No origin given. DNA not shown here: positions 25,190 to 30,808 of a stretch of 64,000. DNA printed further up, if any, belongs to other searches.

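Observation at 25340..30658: Giant 1772-aa protein with coiled-coil scaffold and C-terminal AAA+ ATPase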

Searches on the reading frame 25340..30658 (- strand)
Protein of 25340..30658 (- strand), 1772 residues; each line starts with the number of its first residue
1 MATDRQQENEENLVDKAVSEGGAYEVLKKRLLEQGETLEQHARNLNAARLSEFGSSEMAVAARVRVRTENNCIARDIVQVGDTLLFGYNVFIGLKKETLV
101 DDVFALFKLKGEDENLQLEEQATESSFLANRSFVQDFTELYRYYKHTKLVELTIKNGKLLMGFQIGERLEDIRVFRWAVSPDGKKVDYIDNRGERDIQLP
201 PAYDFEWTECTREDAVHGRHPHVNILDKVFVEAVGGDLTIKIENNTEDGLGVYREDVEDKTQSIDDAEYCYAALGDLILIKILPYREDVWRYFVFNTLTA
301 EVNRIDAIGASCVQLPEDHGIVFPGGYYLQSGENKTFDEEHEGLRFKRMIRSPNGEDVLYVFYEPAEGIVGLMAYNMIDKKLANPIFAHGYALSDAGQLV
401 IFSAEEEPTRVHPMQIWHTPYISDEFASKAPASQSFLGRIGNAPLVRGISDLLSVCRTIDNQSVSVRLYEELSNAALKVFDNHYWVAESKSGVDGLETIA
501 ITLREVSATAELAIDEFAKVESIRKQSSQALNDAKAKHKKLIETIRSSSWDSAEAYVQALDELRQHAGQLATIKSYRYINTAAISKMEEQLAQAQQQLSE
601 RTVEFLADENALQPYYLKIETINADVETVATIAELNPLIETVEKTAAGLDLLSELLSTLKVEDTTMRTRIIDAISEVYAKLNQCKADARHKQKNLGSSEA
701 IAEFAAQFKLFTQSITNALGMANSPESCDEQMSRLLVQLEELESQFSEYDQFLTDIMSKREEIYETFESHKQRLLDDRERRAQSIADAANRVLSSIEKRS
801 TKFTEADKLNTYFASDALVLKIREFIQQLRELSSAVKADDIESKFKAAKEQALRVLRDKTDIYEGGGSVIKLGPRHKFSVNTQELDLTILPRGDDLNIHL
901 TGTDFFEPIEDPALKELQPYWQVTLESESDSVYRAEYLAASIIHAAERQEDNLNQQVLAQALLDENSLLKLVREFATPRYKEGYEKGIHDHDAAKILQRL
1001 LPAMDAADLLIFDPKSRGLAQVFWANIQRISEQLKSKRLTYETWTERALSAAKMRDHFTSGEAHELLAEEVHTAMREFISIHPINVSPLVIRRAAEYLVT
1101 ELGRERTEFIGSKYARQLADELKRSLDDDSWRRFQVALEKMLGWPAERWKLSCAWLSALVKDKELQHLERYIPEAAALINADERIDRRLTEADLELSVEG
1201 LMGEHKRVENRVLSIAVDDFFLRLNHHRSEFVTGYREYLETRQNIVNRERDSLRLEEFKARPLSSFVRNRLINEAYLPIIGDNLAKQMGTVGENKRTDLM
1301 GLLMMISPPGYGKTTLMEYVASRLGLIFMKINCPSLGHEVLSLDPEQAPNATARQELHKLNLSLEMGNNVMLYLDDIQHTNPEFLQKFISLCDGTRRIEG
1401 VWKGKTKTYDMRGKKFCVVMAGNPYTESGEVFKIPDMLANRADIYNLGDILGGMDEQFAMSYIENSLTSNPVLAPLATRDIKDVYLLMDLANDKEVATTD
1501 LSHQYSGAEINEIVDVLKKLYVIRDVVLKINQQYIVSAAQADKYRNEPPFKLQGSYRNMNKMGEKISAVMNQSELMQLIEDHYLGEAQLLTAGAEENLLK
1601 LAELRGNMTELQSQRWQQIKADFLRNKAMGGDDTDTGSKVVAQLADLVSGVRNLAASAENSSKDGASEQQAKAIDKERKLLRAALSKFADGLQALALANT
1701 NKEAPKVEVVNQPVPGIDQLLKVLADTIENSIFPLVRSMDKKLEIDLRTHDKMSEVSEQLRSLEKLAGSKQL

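Call 5: search_protein_families(library=pfam, proteins=[window:25340-30658:-], max_evalue=1)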
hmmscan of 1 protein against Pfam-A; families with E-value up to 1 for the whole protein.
window:25340-30658:- (1772 aa): 7 families
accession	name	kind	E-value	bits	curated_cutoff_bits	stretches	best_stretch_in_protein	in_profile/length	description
PF12458.13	DUF3686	-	1.1e-207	690.4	25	1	38-484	2-448/448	ATPase involved in DNA repair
PF25472.1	DUF7902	-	4.1e-28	97.8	26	1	610-693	1-84/85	Domain of unknown function (DUF7902)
PF07728.20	AAA_5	-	8.1e-06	26.3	22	1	1303-1430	2-127/139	AAA domain (dynein-related subfamily)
PF00004.35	AAA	-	1.9e-05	25.6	21.2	1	1304-1382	2-71/131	ATPase family associated with various cellular activities (AAA)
PF13401.12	AAA_22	-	5.5e-05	23.9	27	1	1301-1393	6-109/130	AAA domain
PF05496.18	RuvB_N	-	0.039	14.2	27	1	1294-1337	27-70/159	Holliday junction DNA helicase RuvB P-loop domain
PF03266.21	NTPase_1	-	0.068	13.5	23.9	0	495-562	80-146/168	NTPase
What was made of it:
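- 25340..30658 (-): Whole gene: 1772-aa BacE-family (DUF3686 / DUF7902 / AAA_5) protein. Pfam in call 5.
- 29207..30547 (-): aa 38-484: DUF3686 domain, predicted beta-propeller (strands aa 59-418, about seven four-stranded blades) preceded by a helix at aa 23-53. Pfam PF12458 E 1.1e-207, full length (call 5).
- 28064..29206 (-): aa 485-865: all-helical arm made of helices of about 10-52 residues. It includes DUF7902 (aa 610-693, nt 28580-28831). Pfam PF25472 E 4e-28 (call 5).
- On Pfam DUF3686 / DUF7902 'DNA repair ATPase' family: AAA_5 and AAA above their gathering scores (call 5).
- On Vps4-type ESCRT-III disassemblase: No MIT or Vps4_C hit (call 5).
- Checked: The N-terminal globular part is Pfam DUF3686 (aa 38-484, E 1e-207, call 5).
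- No DNA-binding, nuclease or SMC/Rad50 signature was found (call 5).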

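Call 6: search_protein_families(library=ncbifam, proteins=[window:25340-30658:-], max_evalue=1)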
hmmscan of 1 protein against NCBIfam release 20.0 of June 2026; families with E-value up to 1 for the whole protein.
window:25340-30658:- (1772 aa): 3 families
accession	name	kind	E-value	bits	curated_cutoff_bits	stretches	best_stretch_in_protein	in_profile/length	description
TIGR00635.1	ruvB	equivalog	0.011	14.8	299.05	1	1294-1336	24-66/305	Holliday junction branch migration DNA helicase RuvB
NF010248.0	PRK13695.1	equivalog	0.029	14.1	156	0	493-553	82-144/180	NTPase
NF008626.0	PRK11614.1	equivalog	0.14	11.6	441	0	1004-1057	153-206/237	high-affinity branched-chain amino acid ABC transporter ATP-binding protein LivF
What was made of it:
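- Tried and rejected: NCBIfam on the giant protein: only noise (call 6).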

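Call 10: search_solved_structures(query=window:25340-30658:-, max_evalue=0.1)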
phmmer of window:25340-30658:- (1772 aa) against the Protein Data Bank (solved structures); distinct sequences matched with E-value up to 0.1: 0.
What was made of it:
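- Tried and rejected: PDB sequence search, whole protein: no hit (call 10).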
